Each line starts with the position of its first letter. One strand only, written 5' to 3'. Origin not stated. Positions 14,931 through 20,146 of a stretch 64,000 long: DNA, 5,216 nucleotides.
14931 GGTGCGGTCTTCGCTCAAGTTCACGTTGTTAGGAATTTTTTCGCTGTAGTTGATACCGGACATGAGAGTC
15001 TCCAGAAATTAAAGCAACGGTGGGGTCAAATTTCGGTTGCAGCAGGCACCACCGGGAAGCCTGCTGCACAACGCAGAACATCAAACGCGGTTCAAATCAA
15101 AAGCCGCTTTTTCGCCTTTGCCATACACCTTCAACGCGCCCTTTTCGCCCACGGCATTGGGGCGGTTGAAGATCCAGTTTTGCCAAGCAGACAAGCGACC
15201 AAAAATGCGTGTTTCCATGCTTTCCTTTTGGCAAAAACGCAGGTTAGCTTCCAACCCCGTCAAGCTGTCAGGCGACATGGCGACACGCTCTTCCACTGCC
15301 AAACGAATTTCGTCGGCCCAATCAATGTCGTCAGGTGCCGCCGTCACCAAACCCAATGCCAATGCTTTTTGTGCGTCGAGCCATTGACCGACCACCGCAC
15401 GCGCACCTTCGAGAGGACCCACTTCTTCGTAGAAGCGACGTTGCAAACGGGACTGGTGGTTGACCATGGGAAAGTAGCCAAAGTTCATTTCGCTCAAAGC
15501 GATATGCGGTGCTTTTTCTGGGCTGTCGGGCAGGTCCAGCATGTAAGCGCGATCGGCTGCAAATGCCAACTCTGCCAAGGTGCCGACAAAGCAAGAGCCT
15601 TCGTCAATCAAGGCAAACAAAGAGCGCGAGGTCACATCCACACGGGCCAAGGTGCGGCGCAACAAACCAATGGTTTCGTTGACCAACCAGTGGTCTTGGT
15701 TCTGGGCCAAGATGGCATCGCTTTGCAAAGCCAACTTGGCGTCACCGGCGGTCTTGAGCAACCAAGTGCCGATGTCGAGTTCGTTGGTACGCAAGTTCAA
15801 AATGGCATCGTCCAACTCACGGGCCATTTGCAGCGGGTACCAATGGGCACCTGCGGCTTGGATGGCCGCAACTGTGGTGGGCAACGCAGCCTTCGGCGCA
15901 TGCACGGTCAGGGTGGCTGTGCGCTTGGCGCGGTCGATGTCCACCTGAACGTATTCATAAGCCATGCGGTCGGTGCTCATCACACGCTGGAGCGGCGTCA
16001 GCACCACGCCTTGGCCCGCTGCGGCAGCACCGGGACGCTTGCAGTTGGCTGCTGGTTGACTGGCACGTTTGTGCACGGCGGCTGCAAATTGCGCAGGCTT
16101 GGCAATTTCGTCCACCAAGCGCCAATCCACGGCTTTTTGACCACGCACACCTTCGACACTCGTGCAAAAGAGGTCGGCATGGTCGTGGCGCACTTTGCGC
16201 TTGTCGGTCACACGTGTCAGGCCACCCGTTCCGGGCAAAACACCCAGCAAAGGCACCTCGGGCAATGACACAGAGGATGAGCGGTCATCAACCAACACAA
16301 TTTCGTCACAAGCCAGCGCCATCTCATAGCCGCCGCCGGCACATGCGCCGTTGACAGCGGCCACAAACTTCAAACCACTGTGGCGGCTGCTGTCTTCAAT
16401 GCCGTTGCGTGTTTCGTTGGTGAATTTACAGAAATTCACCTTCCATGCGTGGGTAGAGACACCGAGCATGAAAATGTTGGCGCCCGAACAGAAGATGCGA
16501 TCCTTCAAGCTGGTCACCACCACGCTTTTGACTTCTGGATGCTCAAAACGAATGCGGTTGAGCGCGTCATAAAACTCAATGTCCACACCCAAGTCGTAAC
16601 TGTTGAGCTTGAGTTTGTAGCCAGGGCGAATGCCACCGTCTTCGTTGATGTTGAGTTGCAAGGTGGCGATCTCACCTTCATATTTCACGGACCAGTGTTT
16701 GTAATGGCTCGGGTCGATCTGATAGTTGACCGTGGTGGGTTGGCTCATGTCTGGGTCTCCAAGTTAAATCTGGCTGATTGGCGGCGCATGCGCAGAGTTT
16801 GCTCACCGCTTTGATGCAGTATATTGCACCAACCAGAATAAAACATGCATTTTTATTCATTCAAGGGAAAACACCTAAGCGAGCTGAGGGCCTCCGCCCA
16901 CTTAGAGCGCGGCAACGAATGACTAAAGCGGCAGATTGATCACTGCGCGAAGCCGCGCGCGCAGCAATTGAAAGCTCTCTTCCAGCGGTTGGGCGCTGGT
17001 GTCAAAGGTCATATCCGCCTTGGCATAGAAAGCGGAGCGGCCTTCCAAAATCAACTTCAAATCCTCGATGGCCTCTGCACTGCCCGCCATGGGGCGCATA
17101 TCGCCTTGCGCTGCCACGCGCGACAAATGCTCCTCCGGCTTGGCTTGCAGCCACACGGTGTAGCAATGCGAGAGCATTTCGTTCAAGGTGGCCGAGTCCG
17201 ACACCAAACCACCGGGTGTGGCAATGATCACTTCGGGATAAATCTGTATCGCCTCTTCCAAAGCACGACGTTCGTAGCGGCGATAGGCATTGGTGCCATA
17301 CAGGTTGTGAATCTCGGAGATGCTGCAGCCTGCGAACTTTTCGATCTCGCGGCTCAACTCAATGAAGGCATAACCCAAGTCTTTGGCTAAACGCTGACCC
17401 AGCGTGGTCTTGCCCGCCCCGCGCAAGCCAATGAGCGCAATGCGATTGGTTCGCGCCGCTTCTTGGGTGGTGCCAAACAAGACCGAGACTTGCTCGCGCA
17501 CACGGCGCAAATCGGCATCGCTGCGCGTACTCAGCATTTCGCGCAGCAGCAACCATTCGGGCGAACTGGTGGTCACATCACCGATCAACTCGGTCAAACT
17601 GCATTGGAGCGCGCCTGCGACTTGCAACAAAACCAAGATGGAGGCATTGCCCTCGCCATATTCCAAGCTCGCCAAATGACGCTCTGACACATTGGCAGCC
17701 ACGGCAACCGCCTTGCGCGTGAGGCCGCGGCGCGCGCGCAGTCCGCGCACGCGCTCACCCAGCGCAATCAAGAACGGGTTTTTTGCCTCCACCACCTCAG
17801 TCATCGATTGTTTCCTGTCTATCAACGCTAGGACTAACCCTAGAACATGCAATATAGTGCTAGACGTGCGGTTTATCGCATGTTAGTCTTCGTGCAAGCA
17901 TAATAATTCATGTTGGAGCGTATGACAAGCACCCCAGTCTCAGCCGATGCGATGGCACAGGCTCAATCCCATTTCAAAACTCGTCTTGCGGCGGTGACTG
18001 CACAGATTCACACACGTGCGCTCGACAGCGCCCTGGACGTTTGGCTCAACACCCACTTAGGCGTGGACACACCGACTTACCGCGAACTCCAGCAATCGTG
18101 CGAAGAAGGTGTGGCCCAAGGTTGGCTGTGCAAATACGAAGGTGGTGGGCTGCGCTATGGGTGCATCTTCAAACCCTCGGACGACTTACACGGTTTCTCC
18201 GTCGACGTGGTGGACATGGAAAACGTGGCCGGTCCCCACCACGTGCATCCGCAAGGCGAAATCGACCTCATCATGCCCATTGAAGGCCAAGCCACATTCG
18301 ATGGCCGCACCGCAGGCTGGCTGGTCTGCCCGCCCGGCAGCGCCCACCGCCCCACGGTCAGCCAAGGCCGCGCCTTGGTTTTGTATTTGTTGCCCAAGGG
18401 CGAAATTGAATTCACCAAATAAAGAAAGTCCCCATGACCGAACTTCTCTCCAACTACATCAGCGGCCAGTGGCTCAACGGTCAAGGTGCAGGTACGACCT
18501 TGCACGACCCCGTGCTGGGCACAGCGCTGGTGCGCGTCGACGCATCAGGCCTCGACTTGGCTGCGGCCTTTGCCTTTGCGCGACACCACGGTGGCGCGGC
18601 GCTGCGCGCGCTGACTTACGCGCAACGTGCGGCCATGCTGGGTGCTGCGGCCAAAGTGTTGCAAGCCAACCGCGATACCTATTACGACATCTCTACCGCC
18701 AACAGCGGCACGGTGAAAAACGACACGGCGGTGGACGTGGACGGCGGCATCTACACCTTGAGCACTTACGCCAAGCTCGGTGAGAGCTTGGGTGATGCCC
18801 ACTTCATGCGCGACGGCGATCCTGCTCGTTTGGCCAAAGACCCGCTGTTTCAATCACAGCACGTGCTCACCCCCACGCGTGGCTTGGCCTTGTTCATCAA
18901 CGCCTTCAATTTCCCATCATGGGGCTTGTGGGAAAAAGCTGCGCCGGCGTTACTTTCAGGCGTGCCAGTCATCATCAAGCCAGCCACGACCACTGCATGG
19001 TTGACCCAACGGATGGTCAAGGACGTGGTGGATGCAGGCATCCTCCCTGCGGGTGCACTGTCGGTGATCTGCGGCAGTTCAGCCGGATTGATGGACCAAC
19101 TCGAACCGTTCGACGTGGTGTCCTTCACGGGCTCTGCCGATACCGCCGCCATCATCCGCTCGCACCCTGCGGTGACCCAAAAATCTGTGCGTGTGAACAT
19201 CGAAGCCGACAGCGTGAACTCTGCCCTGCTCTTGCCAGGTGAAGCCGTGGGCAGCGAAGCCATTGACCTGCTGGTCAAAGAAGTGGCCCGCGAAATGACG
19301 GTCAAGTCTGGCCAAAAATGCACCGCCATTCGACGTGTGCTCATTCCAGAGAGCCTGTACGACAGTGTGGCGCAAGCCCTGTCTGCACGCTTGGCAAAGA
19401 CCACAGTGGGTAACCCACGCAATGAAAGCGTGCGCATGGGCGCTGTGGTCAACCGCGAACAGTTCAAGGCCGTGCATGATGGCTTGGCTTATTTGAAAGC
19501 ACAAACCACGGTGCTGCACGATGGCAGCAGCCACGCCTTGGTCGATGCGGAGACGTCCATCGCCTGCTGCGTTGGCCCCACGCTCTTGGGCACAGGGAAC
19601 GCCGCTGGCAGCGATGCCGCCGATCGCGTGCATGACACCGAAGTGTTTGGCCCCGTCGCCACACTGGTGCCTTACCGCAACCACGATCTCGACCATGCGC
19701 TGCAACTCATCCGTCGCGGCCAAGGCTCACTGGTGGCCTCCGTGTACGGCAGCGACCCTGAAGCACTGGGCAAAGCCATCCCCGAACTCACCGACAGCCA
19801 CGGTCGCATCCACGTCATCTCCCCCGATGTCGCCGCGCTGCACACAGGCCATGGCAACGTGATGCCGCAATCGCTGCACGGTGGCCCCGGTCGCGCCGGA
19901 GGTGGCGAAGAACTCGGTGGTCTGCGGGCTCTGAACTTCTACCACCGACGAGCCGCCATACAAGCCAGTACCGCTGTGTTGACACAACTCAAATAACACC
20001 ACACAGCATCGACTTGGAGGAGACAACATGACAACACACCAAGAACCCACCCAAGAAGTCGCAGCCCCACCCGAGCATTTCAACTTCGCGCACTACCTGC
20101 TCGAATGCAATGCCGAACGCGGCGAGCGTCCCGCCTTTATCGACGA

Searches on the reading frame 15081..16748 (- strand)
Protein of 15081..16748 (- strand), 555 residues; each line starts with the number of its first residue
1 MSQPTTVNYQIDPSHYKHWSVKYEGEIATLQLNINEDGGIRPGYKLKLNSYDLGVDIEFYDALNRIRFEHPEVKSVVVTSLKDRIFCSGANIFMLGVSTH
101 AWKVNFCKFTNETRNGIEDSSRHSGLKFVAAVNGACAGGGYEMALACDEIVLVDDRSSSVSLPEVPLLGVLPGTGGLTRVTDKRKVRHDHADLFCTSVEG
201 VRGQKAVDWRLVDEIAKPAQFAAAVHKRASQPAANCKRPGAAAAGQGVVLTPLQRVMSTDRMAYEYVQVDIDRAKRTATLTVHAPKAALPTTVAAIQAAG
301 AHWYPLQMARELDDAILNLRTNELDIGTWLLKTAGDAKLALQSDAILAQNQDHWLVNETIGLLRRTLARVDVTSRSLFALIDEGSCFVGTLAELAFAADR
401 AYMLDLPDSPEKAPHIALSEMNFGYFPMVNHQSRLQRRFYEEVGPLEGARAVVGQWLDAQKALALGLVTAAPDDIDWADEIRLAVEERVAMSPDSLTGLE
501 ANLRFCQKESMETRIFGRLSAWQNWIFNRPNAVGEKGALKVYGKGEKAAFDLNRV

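Call 7: search_protein_families(library=ncbifam, max_evalue=1e-10, proteins=[window:15081-16748:-])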
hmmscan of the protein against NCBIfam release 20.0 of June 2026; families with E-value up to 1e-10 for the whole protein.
window:15081-16748:- (555 aa): 28 families (the best 25 are shown)
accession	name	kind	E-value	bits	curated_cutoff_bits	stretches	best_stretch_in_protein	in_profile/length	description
TIGR03222.1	benzo_boxC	equivalog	2e-286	951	712.3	1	7-555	1-548/548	2,3-epoxybenzoyl-CoA dihydrolase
NF008363.0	PRK11154.1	equivalog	2.3e-25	88.8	869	1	54-233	34-206/708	fatty acid oxidation complex subunit alpha FadJ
TIGR02441.1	fa_ox_alpha_mit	equivalog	1.5e-21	76.2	964.65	1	17-218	13-198/737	fatty acid oxidation complex subunit alpha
TIGR02440.1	FadJ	equivalog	1.3e-19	70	968.45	1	61-231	36-199/699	fatty acid oxidation complex subunit alpha FadJ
NF005802.0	PRK07657.1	equivalog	3.9e-17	62.6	363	1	57-274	34-243/260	enoyl-CoA hydratase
NF042430.2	EnCoAhydt_DpgD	equivalog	8.1e-17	61.5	400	1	48-228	18-193/258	enoyl-CoA-hydratase DpgD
NF008727.0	PRK11730.1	equivalog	1.2e-16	60.3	870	1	48-233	28-205/717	fatty acid oxidation complex subunit alpha FadB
NF005803.0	PRK07658.1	equivalog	9.5e-16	58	313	1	69-235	42-199/257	enoyl-CoA hydratase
NF051848.1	EnCoAHydtEchA19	equivalog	1e-14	54.7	400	1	57-236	30-201/258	enoyl-CoA hydratase EchA19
NF006566.0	PRK09076.1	subfamily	2.5e-14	53.5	286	1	70-233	46-200/260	enoyl-CoA hydratase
NF004635.0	PRK05981.1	equivalog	3.3e-14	53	351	1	16-233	3-206/266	enoyl-CoA hydratase/isomerase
NF005699.0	PRK07509.1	equivalog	4.6e-14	52.7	249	0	47-226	24-200/267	crotonase/enoyl-CoA hydratase family protein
NF004840.0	PRK06190.1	equivalog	6.5e-14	52.1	253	1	58-233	35-199/260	enoyl-CoA hydratase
NF006699.0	PRK09245.1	subfamily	7.5e-14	51.6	354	1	58-236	35-209/266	crotonase/enoyl-CoA hydratase family protein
TIGR02280.1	PaaB1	equivalog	2e-13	50.5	345.15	1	47-235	19-198/256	2-(1,2-epoxy-1,2-dihydrophenyl)acetyl-CoA isomerase PaaG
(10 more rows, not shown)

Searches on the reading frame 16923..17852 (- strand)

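Call 7: search_protein_families(library=ncbifam, max_evalue=1e-10, proteins=[window:16923-17852:-])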
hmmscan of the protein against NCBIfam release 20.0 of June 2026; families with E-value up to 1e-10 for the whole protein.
window:16923-17852:- (309 aa): 11 families
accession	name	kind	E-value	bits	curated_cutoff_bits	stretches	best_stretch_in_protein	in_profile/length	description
NF006015.0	PRK08154.1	subfamily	8e-130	432.6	204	1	13-306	13-307/314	anaerobic benzoate catabolism transcriptional regulator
NF010552.0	PRK13946.1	equivalog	9.2e-28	97.2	186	1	129-295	17-181/198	shikimate kinase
NF010553.0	PRK13947.1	equivalog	2.5e-26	92.9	204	1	137-296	3-160/173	shikimate kinase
NF010555.0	PRK13949.1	equivalog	6e-22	78.6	180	1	136-304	2-172/175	shikimate kinase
NF002988.0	PRK03731.1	equivalog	1.2e-21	77.3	161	1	135-289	2-157/174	shikimate kinase AroL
NF010554.0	PRK13948.1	equivalog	1.4e-21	77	217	1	135-293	10-165/192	shikimate kinase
NF003456.0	PRK05057.1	equivalog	1.4e-18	67.3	195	1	134-288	3-157/173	shikimate kinase AroK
NF010556.0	PRK13951.1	equivalog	1.5e-18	66.9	560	1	137-286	2-144/492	bifunctional shikimate kinase AroK/3-dehydroquinate synthase AroB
NF040667.1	hom_kin_desulfo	exception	3.1e-18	66.2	197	1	138-300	3-161/163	homoserine kinase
NF006610.0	PRK09169.1-4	subfamily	1.8e-17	61.3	4299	1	135-284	2865-3012/3056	hypothetical protein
NF010627.0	PRK14021.1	equivalog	5.5e-13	48.2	565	1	134-276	5-148/542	bifunctional shikimate kinase/3-dehydroquinate synthase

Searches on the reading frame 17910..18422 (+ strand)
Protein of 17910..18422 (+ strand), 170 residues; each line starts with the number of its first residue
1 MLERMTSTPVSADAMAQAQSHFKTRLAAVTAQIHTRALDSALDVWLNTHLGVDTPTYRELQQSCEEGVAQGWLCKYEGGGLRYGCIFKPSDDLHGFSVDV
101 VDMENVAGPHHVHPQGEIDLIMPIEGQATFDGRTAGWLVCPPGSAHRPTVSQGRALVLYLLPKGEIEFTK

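Call 7: search_protein_families(library=ncbifam, max_evalue=1e-10, proteins=[window:17910-18422:+])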
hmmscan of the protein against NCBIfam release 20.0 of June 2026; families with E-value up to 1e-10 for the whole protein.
window:17910-18422:+ (170 aa): 0 families

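Call 46: search_protein_families(library=pfam, max_evalue=0.00001, proteins=[window:17910-18422:+])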
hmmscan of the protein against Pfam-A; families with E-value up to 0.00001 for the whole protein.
window:17910-18422:+ (170 aa): 1 family
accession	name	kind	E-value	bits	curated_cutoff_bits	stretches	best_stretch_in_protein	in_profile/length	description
PF16155.11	PnbB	-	2e-51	174.4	26.9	1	25-168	2-153/153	4-hydroxylaminobenzoate lyase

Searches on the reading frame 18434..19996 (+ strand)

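Call 6: search_protein_families(library=ncbifam, max_evalue=1e-10, proteins=[window:18434-19996:+])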
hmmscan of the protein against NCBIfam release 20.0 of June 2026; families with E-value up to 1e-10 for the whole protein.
window:18434-19996:+ (520 aa): 38 families (the best 25 are shown)
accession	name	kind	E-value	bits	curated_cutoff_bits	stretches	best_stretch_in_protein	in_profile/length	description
NF008868.0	PRK11903.1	equivalog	1.8e-273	907.9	444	1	1-519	1-514/521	3,4-dehydroadipyl-CoA semialdehyde dehydrogenase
TIGR02278.1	PaaN-DH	equivalog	1e-164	549.4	562.8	1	6-519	2-503/664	phenylacetic acid degradation bifunctional protein PaaZ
NF042993.1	AlphKGSA_gudD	equivalog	2.2e-34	119.1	770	1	4-452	3-431/481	alpha-ketoglutaric semialdehyde dehydrogenase GucD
NF052305.1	DioxValDhHalo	equivalog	9.1e-34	117.2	750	1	1-441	1-420/483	2,5-dioxovalerate dehydrogenase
NF040869.1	G3PDH_Arch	equivalog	9.9e-34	116.9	780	1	6-452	21-443/502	NADP-dependent glyceraldehyde-3-phosphate dehydrogenase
NF010000.0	PRK13473.1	subfamily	1.5e-33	116.1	615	1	7-441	5-414/475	aminobutyraldehyde dehydrogenase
NF009725.0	PRK13252.1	equivalog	2.2e-33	115.5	593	1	5-506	7-474/488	betaine-aldehyde dehydrogenase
NF002852.0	PRK03137.1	subfamily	4.5e-33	114.8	648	1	57-451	89-461/514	L-glutamate gamma-semialdehyde dehydrogenase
NF008869.0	PRK11904.1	equivalog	4e-32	111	747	1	18-512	562-1027/1042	bifunctional proline dehydrogenase/L-glutamate gamma-semialdehyde dehydrogenase PutA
NF006916.0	PRK09407.1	equivalog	7.8e-32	110.5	521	1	18-444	33-434/526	succinic semialdehyde dehydrogenase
TIGR03216.1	OH_muco_semi_DH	equivalog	9.3e-32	110.2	693.25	1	6-504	2-472/481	2-hydroxymuconic semialdehyde dehydrogenase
TIGR04284.1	aldehy_Rv0768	hypoth_equivalog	4.8e-30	105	775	1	9-445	5-424/480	aldehyde dehydrogenase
NF006992.0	PRK09457.1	subfamily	1.5e-29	103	514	1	7-442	3-412/487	succinylglutamate-semialdehyde dehydrogenase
NF040792.1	glyc_ald_dh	equivalog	1.4e-28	100.1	760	1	7-454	3-428/488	D-glyceraldehyde dehydrogenase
TIGR01780.1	SSADH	subfamily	5e-28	98.2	646.35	1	24-443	2-396/448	succinate-semialdehyde dehydrogenase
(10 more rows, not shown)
